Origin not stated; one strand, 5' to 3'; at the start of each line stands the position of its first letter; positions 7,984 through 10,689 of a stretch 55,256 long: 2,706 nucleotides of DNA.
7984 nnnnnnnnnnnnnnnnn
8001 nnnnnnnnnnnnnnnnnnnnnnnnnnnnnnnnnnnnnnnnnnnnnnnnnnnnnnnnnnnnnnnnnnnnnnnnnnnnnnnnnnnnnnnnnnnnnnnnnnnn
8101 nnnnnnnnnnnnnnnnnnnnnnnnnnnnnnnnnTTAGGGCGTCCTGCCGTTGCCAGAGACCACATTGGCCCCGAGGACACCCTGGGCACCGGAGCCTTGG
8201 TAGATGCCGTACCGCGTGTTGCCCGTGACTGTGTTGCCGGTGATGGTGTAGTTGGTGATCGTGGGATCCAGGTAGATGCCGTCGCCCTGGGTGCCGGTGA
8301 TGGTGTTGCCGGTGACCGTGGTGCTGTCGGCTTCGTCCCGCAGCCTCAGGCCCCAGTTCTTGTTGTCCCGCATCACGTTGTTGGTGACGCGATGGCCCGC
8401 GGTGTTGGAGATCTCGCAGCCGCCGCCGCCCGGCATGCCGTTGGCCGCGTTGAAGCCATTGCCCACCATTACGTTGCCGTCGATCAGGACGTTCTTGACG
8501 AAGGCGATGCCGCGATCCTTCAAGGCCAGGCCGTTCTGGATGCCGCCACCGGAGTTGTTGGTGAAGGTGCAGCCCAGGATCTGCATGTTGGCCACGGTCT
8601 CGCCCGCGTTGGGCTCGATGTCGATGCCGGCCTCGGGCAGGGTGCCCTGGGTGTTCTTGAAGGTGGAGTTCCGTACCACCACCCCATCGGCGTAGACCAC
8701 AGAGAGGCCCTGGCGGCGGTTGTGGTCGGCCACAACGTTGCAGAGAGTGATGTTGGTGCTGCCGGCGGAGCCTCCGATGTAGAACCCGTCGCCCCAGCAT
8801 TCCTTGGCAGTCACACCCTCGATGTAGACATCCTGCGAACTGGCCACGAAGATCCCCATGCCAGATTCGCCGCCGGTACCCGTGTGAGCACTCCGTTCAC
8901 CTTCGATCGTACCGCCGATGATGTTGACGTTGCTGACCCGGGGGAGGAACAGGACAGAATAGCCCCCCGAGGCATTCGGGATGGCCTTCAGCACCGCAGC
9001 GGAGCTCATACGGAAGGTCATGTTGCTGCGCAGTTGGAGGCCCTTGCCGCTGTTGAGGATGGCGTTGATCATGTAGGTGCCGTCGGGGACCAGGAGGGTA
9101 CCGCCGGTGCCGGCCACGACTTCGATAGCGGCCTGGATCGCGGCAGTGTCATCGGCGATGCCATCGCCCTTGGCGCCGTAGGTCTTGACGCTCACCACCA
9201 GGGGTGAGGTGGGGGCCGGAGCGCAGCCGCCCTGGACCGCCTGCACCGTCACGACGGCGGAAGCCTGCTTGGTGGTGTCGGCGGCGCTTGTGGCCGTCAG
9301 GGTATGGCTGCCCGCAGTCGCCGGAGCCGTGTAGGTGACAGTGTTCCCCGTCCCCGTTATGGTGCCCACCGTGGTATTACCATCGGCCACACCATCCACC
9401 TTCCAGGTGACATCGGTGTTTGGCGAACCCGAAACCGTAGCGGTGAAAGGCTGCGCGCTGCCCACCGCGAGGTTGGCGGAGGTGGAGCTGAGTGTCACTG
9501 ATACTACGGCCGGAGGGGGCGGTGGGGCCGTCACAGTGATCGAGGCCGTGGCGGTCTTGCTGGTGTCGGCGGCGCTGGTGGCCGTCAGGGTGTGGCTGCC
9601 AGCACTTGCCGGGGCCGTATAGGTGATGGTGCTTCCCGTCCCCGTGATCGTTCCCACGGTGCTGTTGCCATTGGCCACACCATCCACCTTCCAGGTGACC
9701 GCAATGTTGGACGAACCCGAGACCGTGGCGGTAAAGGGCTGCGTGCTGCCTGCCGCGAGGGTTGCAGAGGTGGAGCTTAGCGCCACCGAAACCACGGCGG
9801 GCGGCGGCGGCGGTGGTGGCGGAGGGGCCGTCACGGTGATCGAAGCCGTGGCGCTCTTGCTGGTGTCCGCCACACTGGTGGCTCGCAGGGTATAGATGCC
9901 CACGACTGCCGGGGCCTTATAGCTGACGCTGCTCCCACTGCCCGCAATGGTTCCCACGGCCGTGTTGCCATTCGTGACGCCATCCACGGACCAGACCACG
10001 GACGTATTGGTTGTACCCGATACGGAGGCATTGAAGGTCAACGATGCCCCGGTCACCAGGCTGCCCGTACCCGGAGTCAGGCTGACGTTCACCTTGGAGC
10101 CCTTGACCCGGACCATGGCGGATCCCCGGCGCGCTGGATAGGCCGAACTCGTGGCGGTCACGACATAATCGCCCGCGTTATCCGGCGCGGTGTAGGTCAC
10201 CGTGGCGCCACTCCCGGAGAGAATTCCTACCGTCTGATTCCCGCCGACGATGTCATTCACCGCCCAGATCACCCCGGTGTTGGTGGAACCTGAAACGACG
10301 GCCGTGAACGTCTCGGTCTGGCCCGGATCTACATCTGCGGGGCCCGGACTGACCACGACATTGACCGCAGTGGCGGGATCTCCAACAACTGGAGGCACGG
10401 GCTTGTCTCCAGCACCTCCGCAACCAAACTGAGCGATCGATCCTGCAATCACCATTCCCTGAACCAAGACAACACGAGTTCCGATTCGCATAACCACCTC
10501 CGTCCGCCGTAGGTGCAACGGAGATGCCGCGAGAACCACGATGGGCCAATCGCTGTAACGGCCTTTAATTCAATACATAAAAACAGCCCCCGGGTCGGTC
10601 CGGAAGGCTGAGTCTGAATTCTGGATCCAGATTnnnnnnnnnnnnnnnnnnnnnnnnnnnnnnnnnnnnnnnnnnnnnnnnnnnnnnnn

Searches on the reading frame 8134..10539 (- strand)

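Call 67: search_protein_families(library=pfam, proteins=[window:8134-10539:-], max_evalue=0.00001)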
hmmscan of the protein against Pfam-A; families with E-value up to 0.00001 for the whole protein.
window:8134-10539:- (801 aa): 5 families
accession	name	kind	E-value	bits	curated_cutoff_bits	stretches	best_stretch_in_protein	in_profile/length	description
PF13229.12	Beta_helix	-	5.7e-20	72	25.9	2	684-797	34-137/158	Right handed beta helix region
PF07679.22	I-set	-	5.3e-13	49.3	23.7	0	257-336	8-90/90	Immunoglobulin I-set domain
PF05048.19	NosD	-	1.6e-11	44.5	23.6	1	694-797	59-149/212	Periplasmic copper-binding protein (NosD)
PF12708.12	Pect-lyase_RHGA_epim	-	1.9e-11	44.7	27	1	449-658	2-209/213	Rhamnogalacturonase A/epimerase, pectate lyase-like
PF13927.12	Ig_3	-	2.7e-10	41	30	0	348-414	4-74/78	Immunoglobulin domain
